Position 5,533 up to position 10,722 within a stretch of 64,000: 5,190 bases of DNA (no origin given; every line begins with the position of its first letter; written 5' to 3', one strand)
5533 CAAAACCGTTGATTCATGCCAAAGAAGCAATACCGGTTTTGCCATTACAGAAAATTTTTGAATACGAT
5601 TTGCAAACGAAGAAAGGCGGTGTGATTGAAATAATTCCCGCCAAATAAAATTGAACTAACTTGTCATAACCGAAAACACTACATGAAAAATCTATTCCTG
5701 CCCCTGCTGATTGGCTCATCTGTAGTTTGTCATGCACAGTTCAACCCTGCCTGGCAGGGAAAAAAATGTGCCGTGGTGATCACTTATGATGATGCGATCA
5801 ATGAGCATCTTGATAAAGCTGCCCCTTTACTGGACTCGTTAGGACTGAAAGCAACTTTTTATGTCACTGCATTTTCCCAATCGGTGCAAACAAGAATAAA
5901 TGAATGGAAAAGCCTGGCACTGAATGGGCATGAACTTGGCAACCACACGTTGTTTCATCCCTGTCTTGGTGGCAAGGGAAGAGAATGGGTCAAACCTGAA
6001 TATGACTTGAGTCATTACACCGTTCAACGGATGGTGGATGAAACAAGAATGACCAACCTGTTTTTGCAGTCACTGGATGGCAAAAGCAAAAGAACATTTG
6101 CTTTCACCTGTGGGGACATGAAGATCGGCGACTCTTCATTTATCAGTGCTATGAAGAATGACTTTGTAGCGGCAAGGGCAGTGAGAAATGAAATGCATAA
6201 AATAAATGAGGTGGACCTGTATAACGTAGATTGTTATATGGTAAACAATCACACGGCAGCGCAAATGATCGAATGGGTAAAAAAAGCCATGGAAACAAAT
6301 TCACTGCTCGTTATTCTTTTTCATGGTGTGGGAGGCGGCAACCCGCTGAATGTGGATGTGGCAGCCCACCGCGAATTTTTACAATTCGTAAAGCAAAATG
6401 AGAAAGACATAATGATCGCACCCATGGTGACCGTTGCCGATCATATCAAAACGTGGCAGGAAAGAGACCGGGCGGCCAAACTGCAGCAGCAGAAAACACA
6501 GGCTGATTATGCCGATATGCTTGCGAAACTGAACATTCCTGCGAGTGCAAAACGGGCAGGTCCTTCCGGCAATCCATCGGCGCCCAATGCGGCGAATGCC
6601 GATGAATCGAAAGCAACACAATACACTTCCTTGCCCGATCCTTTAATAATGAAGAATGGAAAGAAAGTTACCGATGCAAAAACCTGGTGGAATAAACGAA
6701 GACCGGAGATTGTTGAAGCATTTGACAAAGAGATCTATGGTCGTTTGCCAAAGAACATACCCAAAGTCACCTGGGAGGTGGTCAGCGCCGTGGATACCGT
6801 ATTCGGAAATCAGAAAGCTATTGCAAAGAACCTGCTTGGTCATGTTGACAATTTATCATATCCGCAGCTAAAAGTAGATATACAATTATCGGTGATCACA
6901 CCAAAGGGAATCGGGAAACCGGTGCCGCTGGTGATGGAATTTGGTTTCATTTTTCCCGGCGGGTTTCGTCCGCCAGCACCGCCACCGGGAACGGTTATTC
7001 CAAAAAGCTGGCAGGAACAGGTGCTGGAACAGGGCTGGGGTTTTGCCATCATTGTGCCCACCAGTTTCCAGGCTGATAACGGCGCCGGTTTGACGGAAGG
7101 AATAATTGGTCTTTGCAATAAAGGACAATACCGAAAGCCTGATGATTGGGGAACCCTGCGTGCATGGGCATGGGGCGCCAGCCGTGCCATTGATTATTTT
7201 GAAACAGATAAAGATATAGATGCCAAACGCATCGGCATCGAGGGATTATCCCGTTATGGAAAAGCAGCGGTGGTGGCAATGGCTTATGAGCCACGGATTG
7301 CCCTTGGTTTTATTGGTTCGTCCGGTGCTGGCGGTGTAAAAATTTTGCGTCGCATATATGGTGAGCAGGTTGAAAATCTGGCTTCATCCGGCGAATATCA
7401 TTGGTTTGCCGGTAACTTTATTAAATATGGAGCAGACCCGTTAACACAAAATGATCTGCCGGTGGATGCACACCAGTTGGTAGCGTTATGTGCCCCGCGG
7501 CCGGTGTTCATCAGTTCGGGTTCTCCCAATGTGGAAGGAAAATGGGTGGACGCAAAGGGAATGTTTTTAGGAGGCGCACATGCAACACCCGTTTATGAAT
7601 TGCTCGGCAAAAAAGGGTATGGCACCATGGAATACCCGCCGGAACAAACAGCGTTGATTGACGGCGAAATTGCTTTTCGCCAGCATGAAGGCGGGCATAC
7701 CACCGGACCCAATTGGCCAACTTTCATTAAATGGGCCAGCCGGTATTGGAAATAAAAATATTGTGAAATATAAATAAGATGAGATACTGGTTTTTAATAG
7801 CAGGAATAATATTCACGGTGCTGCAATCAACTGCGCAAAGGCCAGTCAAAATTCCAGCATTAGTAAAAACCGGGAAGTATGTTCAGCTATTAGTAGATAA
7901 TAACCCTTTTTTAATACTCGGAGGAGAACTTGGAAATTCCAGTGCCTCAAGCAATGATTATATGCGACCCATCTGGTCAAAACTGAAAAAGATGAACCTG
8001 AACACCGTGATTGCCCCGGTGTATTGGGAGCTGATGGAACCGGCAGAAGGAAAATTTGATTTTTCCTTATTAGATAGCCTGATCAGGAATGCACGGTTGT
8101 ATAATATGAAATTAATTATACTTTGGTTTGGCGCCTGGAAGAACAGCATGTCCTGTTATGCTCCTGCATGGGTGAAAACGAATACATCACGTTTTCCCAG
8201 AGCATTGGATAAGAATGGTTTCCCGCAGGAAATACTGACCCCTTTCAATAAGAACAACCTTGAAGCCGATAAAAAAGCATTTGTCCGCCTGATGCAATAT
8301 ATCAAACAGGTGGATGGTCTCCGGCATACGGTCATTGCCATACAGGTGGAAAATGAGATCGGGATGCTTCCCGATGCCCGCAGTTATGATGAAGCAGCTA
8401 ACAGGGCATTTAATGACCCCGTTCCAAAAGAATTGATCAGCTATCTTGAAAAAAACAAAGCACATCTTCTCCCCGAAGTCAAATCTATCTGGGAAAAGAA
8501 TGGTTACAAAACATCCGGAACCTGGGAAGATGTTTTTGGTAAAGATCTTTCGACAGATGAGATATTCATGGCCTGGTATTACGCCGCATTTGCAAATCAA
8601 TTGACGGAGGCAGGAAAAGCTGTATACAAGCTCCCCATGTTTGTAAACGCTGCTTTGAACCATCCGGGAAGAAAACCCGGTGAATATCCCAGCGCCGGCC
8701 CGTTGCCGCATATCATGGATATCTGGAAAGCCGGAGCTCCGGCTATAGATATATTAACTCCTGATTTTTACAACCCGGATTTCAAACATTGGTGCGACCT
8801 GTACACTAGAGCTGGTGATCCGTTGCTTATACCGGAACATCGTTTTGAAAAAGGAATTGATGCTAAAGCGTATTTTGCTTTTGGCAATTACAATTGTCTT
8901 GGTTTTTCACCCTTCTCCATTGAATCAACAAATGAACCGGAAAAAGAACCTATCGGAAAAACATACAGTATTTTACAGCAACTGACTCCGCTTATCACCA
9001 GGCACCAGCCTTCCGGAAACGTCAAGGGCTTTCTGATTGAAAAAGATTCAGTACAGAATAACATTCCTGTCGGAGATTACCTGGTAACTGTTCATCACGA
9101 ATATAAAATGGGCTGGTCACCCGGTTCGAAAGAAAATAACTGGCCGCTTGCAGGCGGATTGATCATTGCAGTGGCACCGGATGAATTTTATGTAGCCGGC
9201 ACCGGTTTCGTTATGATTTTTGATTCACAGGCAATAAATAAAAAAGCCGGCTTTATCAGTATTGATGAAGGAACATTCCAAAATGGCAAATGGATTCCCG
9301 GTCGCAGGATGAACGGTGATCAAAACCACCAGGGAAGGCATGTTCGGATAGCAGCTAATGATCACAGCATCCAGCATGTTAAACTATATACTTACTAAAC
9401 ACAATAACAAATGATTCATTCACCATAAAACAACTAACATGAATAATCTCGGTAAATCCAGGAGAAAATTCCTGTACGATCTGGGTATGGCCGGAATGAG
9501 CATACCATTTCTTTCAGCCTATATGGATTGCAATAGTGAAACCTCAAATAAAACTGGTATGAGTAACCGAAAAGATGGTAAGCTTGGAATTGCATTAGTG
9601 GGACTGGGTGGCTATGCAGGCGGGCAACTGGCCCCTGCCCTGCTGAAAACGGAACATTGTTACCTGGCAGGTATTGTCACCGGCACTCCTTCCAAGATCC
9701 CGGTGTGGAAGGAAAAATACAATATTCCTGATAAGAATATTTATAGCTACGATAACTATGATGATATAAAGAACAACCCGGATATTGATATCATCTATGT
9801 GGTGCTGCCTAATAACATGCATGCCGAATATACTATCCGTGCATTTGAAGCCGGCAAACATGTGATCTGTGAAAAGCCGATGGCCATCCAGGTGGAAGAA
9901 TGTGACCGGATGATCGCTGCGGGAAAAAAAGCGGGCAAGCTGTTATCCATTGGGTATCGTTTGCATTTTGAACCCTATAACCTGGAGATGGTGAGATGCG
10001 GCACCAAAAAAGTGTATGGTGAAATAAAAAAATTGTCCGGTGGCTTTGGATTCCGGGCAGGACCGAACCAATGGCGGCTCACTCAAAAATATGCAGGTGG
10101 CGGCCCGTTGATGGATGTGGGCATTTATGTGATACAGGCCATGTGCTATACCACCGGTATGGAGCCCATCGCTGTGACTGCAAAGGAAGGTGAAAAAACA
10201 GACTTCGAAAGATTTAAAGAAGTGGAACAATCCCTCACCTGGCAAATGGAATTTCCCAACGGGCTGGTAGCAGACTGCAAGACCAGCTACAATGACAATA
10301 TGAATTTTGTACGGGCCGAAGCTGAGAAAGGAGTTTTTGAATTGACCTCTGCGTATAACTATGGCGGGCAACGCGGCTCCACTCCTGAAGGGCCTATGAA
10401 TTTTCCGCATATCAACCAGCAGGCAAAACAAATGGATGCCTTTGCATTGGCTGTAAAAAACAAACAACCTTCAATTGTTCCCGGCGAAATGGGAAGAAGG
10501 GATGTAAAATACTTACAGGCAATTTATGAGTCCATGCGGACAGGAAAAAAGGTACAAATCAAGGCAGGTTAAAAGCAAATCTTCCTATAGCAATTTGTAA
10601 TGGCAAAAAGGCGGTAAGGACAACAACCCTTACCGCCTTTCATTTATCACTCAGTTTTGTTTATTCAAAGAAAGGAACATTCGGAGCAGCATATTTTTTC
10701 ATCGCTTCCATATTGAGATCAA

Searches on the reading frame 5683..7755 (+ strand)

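Call 7: search_protein_families(library=pfam, proteins=[window:5683-7755:+])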
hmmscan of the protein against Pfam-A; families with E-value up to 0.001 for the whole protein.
window:5683-7755:+ (690 aa): 2 families
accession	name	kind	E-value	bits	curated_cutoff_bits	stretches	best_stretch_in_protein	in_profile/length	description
PF22244.2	GCE_fung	-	1.7e-31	110.3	27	1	483-642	71-231/231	Glucuronyl esterase, fungi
PF01522.26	Polysacc_deac_1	-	7.9e-14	52.1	23.1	1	28-145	6-107/124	Polysaccharide deacetylase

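Call 32: search_protein_families(library=ncbifam, max_evalue=1e-10, proteins=[window:5683-7755:+])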
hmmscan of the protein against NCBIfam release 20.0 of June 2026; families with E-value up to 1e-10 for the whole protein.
window:5683-7755:+ (690 aa): 0 families

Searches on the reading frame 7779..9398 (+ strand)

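Call 7: search_protein_families(library=pfam, proteins=[window:7779-9398:+])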
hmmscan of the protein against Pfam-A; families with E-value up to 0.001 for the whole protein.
window:7779-9398:+ (539 aa): 3 families
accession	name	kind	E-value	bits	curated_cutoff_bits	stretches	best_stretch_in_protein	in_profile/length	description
PF18120.7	DUF5597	-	1.3e-39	135.8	23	1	393-523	2-133/133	Domain of unknown function (DUF5597)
PF02449.21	Glyco_hydro_42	-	1.5e-08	34.8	21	1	64-220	14-155/376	Beta-galactosidase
PF01301.25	Glyco_hydro_35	-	4.7e-08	33.4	27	1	36-225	1-181/319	Glycosyl hydrolases family 35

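Call 32: search_protein_families(library=ncbifam, max_evalue=1e-10, proteins=[window:7779-9398:+])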
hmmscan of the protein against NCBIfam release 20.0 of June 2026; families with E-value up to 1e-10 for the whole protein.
window:7779-9398:+ (539 aa): 1 family
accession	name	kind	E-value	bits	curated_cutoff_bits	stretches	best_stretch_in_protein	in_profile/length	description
NF051902.1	GH35_fam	subfamily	3.3e-230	765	500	1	26-537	1-510/510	GH35 family beta-galactosidase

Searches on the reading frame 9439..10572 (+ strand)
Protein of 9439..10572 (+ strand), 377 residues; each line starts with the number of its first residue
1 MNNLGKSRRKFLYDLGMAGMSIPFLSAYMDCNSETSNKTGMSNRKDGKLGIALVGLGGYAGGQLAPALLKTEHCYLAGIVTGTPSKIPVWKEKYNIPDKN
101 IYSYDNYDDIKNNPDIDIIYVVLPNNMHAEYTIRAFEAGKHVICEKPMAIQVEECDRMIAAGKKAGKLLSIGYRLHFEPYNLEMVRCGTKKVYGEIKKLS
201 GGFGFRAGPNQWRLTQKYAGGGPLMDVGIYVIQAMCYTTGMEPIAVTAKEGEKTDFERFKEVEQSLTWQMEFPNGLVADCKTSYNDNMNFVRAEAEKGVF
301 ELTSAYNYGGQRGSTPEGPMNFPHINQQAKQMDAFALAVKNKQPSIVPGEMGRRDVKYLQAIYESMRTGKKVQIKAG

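Call 7: search_protein_families(library=pfam, proteins=[window:9439-10572:+])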
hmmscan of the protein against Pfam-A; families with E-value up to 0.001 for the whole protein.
window:9439-10572:+ (377 aa): 3 families
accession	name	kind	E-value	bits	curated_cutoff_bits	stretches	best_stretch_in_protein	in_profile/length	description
PF01408.29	GFO_IDH_MocA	-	1.7e-26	93.7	24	1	50-173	2-120/120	Oxidoreductase family, NAD-binding Rossmann fold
PF22725.1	GFO_IDH_MocA_C3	-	6.5e-15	55.7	27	1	191-289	11-109/124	GFO/IDH/MocA C-terminal domain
PF02894.22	GFO_IDH_MocA_C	-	1.4e-13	51.6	22.9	1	194-374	10-218/218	Oxidoreductase family, C-terminal alpha/beta domain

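Call 32: search_protein_families(library=ncbifam, max_evalue=1e-10, proteins=[window:9439-10572:+])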
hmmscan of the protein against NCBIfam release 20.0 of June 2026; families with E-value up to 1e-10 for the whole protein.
window:9439-10572:+ (377 aa): 5 families
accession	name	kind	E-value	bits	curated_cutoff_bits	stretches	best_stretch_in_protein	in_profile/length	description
NF041392.1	XylDh_Gfo6_Halo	equivalog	4e-44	150.8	350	1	43-374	11-350/350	D-xylose 1-dehydrogenase Gfo6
TIGR04380.1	myo_inos_iolG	equivalog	2.9e-21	75.7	355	1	49-373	2-330/330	inositol 2-dehydrogenase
NF052479.1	LevoglcsnDh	equivalog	1.1e-20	73.6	650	1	104-240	62-203/386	levoglucosan dehydrogenase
NF040723.1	UDP-GlcNAcDh_Arch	equivalog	3.5e-17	62.9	450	1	100-255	46-193/302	UDP-N-acetylglucosamine 3-dehydrogenase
NF008607.0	PRK11579.1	subfamily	1.4e-13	50.5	330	1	49-236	5-186/346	oxidoreductase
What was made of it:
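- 9439..10572 (+): Tat-signal (SRRKFL, then Cys) Gfo/Idh/MocA oxidoreductase of the AAOR/GFOR type. Candidate periplasmic aldose 1-oxidising enzyme. Last gene of the upstream GH97-GH43/CBM6-GH95-CE4/CE15-GH35 string. Call 32: best NCBIfam match is D-xylose 1-dehydrogenase Gfo6, below its cut-off.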

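Call 33: search_solved_structures(query=window:9439-10572:+, max_evalue=0.00001)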
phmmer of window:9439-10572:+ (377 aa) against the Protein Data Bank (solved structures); distinct sequences matched with E-value up to 0.00001: 68 (the best 60 are shown).
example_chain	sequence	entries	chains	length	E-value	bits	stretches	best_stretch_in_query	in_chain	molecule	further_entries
5a02_A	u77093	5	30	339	4.7e-80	272.6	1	47-373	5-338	ALDOSE-ALDOSE OXIDOREDUCTASE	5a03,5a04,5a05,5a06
1ofg_A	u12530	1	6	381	2.6e-70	240.6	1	45-373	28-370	GLUCOSE-FRUCTOSE OXIDOREDUCTASE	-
1ryd_A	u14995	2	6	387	2.7e-70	240.5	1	45-373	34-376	glucose-fructose oxidoreductase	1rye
1h6a_A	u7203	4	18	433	3.6e-70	240.1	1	45-373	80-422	PRECURSOR FORM OF GLUCOSE-FRUCTOSE OXIDOREDUCTASE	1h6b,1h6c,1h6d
1evj_A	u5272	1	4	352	2.2e-69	237.5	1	48-373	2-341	GLUCOSE-FRUCTOSE OXIDOREDUCTASE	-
4had_A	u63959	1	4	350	2.3e-27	99.2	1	60-366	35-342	Probable oxidoreductase protein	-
9m3d_B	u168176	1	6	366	2.2e-26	96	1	48-235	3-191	DgpA1 from W974-1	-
7xr9_A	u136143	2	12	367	2.5e-25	92.5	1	48-236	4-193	DgpA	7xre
3rbv_A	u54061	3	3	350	5.5e-18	68.4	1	105-242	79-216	Sugar 3-ketoreductase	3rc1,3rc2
2glx_A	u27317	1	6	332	1.4e-17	67.1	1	105-284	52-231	1,5-anhydro-D-fructose reductase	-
3rc7_A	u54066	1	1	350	2e-17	66.5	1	105-242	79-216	Sugar 3-ketoreductase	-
3rcb_A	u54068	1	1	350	2e-17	66.5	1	105-242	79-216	Sugar 3-ketoreductase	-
3rc9_A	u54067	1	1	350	3.8e-17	65.6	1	105-242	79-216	Sugar 3-ketoreductase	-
1ydw_A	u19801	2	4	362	1e-16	64.2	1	64-252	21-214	AX110P-like protein | Probable oxidoreductase At4g09670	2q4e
3e18_A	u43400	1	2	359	1.2e-16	64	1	97-283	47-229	oxidoreductase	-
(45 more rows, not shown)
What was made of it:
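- On Weimberg pathway: A candidate exists: the Tat-signal AAOR/GFOR-like protein at 9439 (call 33).
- Tried and rejected: DgpA scores 92-96 bits and glucuronide 3-dehydrogenase 40 bits, against 273 for AAOR (call 33).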
